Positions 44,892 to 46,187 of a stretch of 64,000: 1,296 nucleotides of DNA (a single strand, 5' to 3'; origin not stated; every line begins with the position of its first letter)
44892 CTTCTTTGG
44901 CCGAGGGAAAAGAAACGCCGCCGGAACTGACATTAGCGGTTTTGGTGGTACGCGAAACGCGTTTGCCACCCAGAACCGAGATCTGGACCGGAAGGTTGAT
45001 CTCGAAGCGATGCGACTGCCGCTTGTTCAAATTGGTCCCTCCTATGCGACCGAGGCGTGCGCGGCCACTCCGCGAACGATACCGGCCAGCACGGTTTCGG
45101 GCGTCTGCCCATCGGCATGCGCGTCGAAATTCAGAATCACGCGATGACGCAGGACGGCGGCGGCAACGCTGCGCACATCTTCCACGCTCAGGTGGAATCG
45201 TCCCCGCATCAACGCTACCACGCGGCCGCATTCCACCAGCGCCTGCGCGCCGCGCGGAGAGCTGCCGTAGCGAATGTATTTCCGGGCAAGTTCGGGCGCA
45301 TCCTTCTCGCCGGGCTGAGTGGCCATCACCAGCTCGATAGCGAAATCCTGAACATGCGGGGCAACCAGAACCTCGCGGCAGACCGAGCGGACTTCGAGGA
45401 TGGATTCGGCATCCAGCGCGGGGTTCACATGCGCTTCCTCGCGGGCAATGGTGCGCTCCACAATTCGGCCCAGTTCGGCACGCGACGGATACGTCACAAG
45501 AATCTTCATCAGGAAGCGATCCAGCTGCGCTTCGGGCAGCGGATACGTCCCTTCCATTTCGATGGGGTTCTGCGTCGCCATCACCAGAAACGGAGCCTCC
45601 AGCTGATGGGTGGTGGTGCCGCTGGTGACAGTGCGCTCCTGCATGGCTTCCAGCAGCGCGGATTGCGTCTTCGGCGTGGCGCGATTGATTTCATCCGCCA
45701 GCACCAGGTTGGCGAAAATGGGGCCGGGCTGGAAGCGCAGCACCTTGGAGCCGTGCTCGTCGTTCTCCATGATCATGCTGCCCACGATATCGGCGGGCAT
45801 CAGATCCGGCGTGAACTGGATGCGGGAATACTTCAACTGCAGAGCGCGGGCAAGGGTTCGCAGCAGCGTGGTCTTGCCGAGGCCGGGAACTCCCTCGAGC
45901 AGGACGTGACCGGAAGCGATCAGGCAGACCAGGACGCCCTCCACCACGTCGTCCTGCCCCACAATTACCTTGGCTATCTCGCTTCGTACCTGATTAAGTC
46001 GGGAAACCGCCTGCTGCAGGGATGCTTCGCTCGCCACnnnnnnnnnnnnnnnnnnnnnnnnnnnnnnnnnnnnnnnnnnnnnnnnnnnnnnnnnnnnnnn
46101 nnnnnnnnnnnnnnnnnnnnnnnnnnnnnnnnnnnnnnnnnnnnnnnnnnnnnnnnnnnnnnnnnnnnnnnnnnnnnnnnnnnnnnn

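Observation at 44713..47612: Signalling cassette: cytoplasmic PAS-HK-REC hybrid kinase, then a MoxR AAA+ ATPase, then a PilZ protein, tightly linked and followed by an MrfA-like repair helicase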

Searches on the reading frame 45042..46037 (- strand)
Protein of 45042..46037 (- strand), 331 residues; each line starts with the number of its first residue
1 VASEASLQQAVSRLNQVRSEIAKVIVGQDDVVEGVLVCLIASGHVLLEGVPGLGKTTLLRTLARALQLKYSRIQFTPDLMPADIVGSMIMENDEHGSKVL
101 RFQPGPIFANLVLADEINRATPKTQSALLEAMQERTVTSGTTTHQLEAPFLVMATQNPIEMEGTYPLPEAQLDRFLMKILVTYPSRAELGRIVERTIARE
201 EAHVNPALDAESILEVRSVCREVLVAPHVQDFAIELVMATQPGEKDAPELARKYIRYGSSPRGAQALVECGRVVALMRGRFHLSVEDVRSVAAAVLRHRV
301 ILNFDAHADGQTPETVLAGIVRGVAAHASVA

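Call 7: search_protein_families(library=pfam, proteins=[window:45042-46037:-], max_evalue=0.01)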
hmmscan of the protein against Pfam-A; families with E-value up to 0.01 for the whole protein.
window:45042-46037:- (331 aa): 18 families
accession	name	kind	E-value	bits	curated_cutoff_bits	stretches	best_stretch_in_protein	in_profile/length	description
PF07726.17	AAA_3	-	2.4e-63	212.3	27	1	44-177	1-131/131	ATPase family associated with various cellular activities (AAA)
PF20030.5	bpMoxR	-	5.3e-19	68.5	27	1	13-205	2-190/205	MoxR domain in the MoxR-vWA-beta-propeller ternary systems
PF07728.20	AAA_5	-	4.8e-17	62.7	22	1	44-175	1-139/139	AAA domain (dynein-related subfamily)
PF17863.7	AAA_lid_2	-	1.8e-16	60.1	22.7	1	251-317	5-71/74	AAA lid domain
PF00004.35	AAA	-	9.8e-07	29.7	21.2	1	45-180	1-128/131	ATPase family associated with various cellular activities (AAA)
PF00493.29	MCM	-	1.6e-06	27.8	23.3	1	11-160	26-175/224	MCM P-loop domain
PF05496.18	RuvB_N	-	6.9e-06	26.4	27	1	42-84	33-75/159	Holliday junction DNA helicase RuvB P-loop domain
PF13191.12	AAA_16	-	0.00035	21.5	32.6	1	43-69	25-51/167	AAA ATPase domain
PF13401.12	AAA_22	-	0.00072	20.3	27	1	43-135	6-78/130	AAA domain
PF20720.3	nSTAND3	-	0.0016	18.6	27.2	1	36-68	11-43/155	Novel STAND NTPase 3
PF05729.18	NACHT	-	0.0024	18.2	26.7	1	45-68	3-26/167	NACHT domain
PF01078.27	Mg_chelatase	-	0.0028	17.5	20.3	0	24-65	4-45/207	Magnesium chelatase, subunit ChlI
PF13521.12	AAA_28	-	0.0032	18.1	27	0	45-119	2-67/164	AAA domain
PF00158.32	Sigma54_activat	-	0.0033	17.5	20.2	0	113-158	98-144/168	Sigma-54 interaction domain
PF12128.14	DUF3584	-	0.0048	14.9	31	1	34-62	9-37/1191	Protein of unknown function (DUF3584)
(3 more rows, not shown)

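Call 8: find_encoding_contigs(protein=window:45042-46037:-, flank=10000, max_places=6)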
Protein window:45042-46037:- (331 aa): no gene with exactly this product is on record in the collection.

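Call 10: find_related_loci(query=window:45042-46037:-, collection=genome_contigs, flank=8000)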
Query window:45042-46037:- (331 aa) in genome_contigs; peptide patterns used: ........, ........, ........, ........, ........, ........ (x = any residue, [..] = any of these).
600 stretches matched a pattern (row limit reached: there are more); 597 encode a relative of the query (tblastn E <= 1e-3); the best 80 are kept; 80 distinct loci.
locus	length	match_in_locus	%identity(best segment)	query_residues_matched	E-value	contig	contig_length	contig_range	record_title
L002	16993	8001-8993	83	1-331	0e+0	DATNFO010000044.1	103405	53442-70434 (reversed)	MAG TPA_asm: Candidatus Limnocylindrales bacterium isolate SMAG_U11297 k141_2301971, whole genome shotgun sequence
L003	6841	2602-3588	81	1-329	0e+0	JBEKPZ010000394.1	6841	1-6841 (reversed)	MAG: Bryobacteraceae bacterium isolate SPRUCE 476 SPRUCE_476_394, whole genome shotgun sequence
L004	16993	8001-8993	81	1-331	0e+0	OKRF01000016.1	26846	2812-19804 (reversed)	Solibacteraceae bacterium SbA3 strain Peat soil MAG SbA3 genome assembly, contig: SBA3_Contig_112, whole genome shotgun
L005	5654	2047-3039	82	1-331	0e+0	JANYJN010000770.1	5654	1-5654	MAG: Candidatus Solibacter sp. isolate GL140_4_metabinner_111_sub GL140_4_k141_786498, whole genome shotgun sequence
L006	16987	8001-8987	82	3-331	2e-180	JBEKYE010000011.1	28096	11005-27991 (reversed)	MAG: Bryobacteraceae bacterium isolate SPRUCE 668 SPRUCE_668_11, whole genome shotgun sequence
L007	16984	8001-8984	82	4-331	2e-180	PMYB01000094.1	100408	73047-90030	MAG: Bryobacterales bacterium isolate fen_178 73.20110800_E2D.16_contig_1643, whole genome shotgun sequence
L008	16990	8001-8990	81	1-331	9e-180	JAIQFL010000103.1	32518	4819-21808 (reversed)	MAG: Terriglobia bacterium isolate SRVP_16 SR-VP_26_10_2019_C_20cm_scaffold_2383, whole genome shotgun sequence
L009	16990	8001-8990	78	2-331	7e-179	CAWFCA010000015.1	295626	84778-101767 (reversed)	MAG: Bryobacterales bacterium isolate MFD04580.bin.3.31 genome assembly, contig: contig_82949, whole genome shotgun sequ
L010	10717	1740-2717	79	3-328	1e-177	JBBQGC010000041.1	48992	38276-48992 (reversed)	MAG: Bryobacterales bacterium isolate Co_metawrap_987 Cmw_987_k141_23108153_length_48992_cov_13.9989, whole genome shotg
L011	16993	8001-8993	82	1-331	9e-179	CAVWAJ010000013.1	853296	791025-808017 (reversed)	MAG: Terriglobia bacterium isolate MFD03726.bin.1.222 genome assembly, contig: contig_28356, whole genome shotgun sequen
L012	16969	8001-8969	80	2-324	6e-177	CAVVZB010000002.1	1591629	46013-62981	MAG: Bryobacterales bacterium isolate MFD04580.bin.1.82 genome assembly, contig: contig_21803, whole genome shotgun sequ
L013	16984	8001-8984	79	1-328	8e-176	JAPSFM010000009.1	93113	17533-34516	MAG: Bryobacterales bacterium isolate GA_gra95 NODE_325_length_93113_cov_16.427929, whole genome shotgun sequence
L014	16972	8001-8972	78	1-324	3e-174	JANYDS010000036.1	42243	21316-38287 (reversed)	MAG: Terriglobia bacterium isolate 336R_metabinner_8 336R_k141_2097522, whole genome shotgun sequence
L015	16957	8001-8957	79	3-321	6e-172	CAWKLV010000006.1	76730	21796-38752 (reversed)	MAG: uncultured Acidobacteriota bacterium isolate MFD04580.bin.2.30 genome assembly, contig: contig_10095, whole genome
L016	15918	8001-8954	80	4-321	2e-171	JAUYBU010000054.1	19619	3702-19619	MAG: Bryobacterales bacterium isolate C20_concoct.bin.137 C20_k141_530285, whole genome shotgun sequence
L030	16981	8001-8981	66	2-328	2e-143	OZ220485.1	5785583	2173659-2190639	MAG: Bryobacterales bacterium isolate 86978798-6d99-423e-8588-835106a9727b genome assembly, chromosome: 1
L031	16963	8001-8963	67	1-321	1e-141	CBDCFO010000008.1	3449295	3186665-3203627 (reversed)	MAG: Bryobacterales bacterium isolate 36edf40f-bfcd-40a8-9d79-f36e49b9d440 genome assembly, contig: contig_8, whole geno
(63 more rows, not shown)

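Call 15: search_protein_families(library=pfam, proteins=[L004:9004-9885:+, L011:9888-11810:+, L011:11776-14331:+, L010:2882-3181:+, L010:3209-5305:+, L030:6516-7994:+, L030:9138-9458:+, L030:9521-10357:+, L031:9316-10746:+, L011:7309-7890:+], max_evalue=0.001)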
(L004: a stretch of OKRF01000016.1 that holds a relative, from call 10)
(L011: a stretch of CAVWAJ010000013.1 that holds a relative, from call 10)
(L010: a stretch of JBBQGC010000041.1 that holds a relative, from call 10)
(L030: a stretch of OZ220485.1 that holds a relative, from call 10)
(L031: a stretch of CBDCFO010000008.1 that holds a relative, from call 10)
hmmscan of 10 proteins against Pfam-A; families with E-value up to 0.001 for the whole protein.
L004:9004-9885:+ (293 aa): 2 families
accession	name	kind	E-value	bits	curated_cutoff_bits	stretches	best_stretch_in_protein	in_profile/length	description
PF01882.25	DUF58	-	4.2e-29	101.7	23.4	1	46-253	1-212/216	Protein of unknown function DUF58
PF05762.20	VWA_CoxE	-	0.00069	19.5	26.4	0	156-200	126-174/222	VWA domain containing CoxE-like protein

L011:9888-11810:+ (640 aa): 2 families
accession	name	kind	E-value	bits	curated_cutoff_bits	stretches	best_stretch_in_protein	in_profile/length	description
PF07584.16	BatA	-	9.3e-08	32.8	25.9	1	9-80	7-76/77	Aerotolerance regulator N-terminal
PF13519.12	VWA_2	-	9.8e-07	29.8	27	1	94-189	2-92/107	von Willebrand factor type A domain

L011:11776-14331:+ (851 aa): 6 families
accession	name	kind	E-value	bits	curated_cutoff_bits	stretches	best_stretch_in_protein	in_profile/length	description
PF00092.34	VWA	-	5.5e-24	85.8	23.8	1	405-564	2-171/174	von Willebrand factor type A domain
PF13519.12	VWA_2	-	2e-18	67.4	27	1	405-506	1-106/107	von Willebrand factor type A domain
PF13768.12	VWA_3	-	3.2e-15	57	27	1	405-554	3-155/155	von Willebrand factor type A domain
PF07090.17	GATase1_like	-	7.9e-12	45.7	27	1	587-668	160-242/247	Putative glutamine amidotransferase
PF09967.15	DUF2201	-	2.9e-05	24.6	26.4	0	405-489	1-78/123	VWA-like domain (DUF2201)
PF11775.14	CobT_C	-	0.0009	19.4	21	0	402-438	12-48/220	Cobalamin biosynthesis protein CobT VWA domain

L010:2882-3181:+ (100 aa): 1 family
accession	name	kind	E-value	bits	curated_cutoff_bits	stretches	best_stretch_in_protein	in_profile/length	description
PF07238.19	PilZ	-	9.3e-08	32.8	22.5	1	5-86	1-75/102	PilZ domain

L010:3209-5305:+ (698 aa): 5 families
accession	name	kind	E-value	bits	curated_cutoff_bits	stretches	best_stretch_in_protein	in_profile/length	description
PF05448.18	AXE1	-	5.5e-09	35.7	21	1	99-260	51-203/321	Acetyl xylan esterase (AXE1)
PF12715.13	Abhydrolase_7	-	2.9e-05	23.9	21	0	630-661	284-316/388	Abhydrolase family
PF00326.27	Peptidase_S9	-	0.00015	21.7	22.6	0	216-270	47-102/213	Prolyl oligopeptidase family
PF00561.26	Abhydrolase_1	-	0.00031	20.9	25.8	0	153-328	19-156/245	alpha/beta hydrolase fold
PF12146.15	Hydrolase_4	-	0.00042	20.1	27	0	148-175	18-45/239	Serine aminopeptidase, S33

L030:6516-7994:+ (492 aa): 0 families

L030:9138-9458:+ (106 aa): 0 families

L030:9521-10357:+ (278 aa): 0 families

L031:9316-10746:+ (476 aa): 4 families
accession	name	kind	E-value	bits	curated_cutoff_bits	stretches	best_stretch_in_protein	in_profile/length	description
PF00884.28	Sulfatase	-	7.2e-43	147.5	25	1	27-386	1-300/301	Sulfatase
PF16347.10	SGSH_C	-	7.7e-15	55.8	29.3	1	335-469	1-150/154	N-sulphoglucosamine sulphohydrolase, C-terminal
PF01663.27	Phosphodiest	-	8.5e-06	26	23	0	299-339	188-230/342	Type I phosphodiesterase / nucleotide pyrophosphatase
PF02995.22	DUF229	-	0.00056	19.2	25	1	290-338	301-349/496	Protein of unknown function (DUF229)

L011:7309-7890:+ (193 aa): 1 family
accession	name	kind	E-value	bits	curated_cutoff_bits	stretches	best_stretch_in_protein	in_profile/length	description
PF02669.20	KdpC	-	1.9e-77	259.5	24.1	1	6-186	2-181/182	K+-transporting ATPase, c chain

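Call 37: search_protein_families(library=ncbifam, proteins=[window:45042-46037:-], max_evalue=0.01)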
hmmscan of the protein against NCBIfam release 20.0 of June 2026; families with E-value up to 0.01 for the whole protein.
window:45042-46037:- (331 aa): 16 families
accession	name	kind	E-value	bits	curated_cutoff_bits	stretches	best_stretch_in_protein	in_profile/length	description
TIGR02031.1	BchD-ChlD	equivalog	2.2e-08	33.3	499.55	1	45-300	19-271/608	magnesium chelatase ATPase subunit D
TIGR02640.1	gas_vesic_GvpN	equivalog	7.3e-07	28.9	266.8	1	113-206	110-207/262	gas vesicle protein GvpN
NF000868.0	PRK00080.1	equivalog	1.5e-06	27.4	282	1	14-205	16-201/330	Holliday junction branch migration DNA helicase RuvB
NF010054.0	PRK13531.1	equivalog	2.8e-06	26.7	681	1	10-180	7-176/498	ATPase RavA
TIGR00635.1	ruvB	equivalog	3.2e-06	26.4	299.05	1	43-197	31-172/305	Holliday junction branch migration DNA helicase RuvB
TIGR02442.1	Cob-chelat-sub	hypoth_equivalog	2.6e-05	22.9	779.45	0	112-300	131-310/641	putative cobaltochelatase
TIGR00764.1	lon_rel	equivalog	0.00013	20.7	516.6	1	22-66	17-61/608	ATP-dependent protease LonB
TIGR02030.1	BchI-ChlI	equivalog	0.00014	21.2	466.95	0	170-300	191-314/337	magnesium chelatase ATPase subunit I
TIGR01189.1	ccmA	equivalog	0.00019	21.2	131.6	1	27-75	11-59/198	heme ABC exporter ATP-binding protein CcmA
NF047784.1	MadB_ATPase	equivalog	0.00026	20.3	475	0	111-197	141-222/298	MadB family AAA-type ATPase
NF009883.0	PRK13341.1-4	equivalog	0.0012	16.8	668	1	42-150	55-152/729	AAA family ATPase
NF008809.0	PRK11831.1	equivalog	0.0019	17.6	441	0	49-125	41-112/270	phospholipid ABC transporter ATP-binding protein MlaF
TIGR02903.1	spore_lon_C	equivalog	0.0024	16.4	678.8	1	7-71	140-205/615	Lon family ATP-dependent protease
TIGR02639.1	ClpA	equivalog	0.0029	15.9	993.15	0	11-140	445-588/734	ATP-dependent Clp protease ATP-binding subunit ClpA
NF006585.0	PRK09111.1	equivalog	0.003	16.2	604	1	25-78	42-98/616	DNA polymerase III subunit gamma/tau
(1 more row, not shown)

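Call 38: search_protein_families(library=padloc, proteins=[window:45042-46037:-], max_evalue=0.001)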
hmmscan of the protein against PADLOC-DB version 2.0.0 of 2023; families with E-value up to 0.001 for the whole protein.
window:45042-46037:- (331 aa): 3 families
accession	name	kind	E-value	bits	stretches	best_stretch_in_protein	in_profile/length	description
PDLC04140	mad8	-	2.6e-06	25.2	1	42-194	27-128/314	mads_8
PDLC03838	DolB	-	6.1e-05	20.4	1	12-128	128-249/375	-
PDLC04232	IetA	-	0.00067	17.2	0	44-75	118-149/330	-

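Call 71: search_protein_families(library=pfam, proteins=[L010:734-1369:+, L010:151-537:-, L010:5275-6774:+, L010:7171-10701:-, L015:8987-9964:-], max_evalue=0.01)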
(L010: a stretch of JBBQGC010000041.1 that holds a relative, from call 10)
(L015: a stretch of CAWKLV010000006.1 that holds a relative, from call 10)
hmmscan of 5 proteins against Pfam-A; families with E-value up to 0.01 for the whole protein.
L010:734-1369:+ (211 aa): 0 families

L010:151-537:- (128 aa): 0 families

L010:5275-6774:+ (499 aa): 1 family
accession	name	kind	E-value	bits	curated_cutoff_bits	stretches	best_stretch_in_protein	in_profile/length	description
PF01833.30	TIG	-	0.00026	21.4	20.9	1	326-385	12-71/84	IPT/TIG domain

L010:7171-10701:- (1176 aa): 5 families
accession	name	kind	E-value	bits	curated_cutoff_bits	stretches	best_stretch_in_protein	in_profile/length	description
PF25183.1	OMP_b-brl_4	-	1.8e-156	523.3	30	1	206-1128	1-827/838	Outer membrane beta barrel domain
PF13620.12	CarboxypepD_reg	-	6.4e-18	65.3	32.3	1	4-83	2-81/82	Carboxypeptidase regulatory-like domain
PF13715.12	CarbopepD_reg_2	-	6.9e-09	36.1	32.2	1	4-94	1-88/88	CarboxypepD_reg-like domain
PF00593.30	TonB_dep_Rec_b-barrel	-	1.4e-06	28.8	27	1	459-950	42-385/436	TonB dependent receptor-like, beta-barrel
PF17210.9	SdrD_B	-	0.00097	19.8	29.7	1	9-60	17-68/112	SdrD B-like domain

L015:8987-9964:- (325 aa): 1 family
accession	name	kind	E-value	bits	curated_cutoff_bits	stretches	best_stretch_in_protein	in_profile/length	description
PF01339.22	CheB_methylest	-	4.9e-52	176.6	24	1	22-195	1-173/174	CheB methylesterase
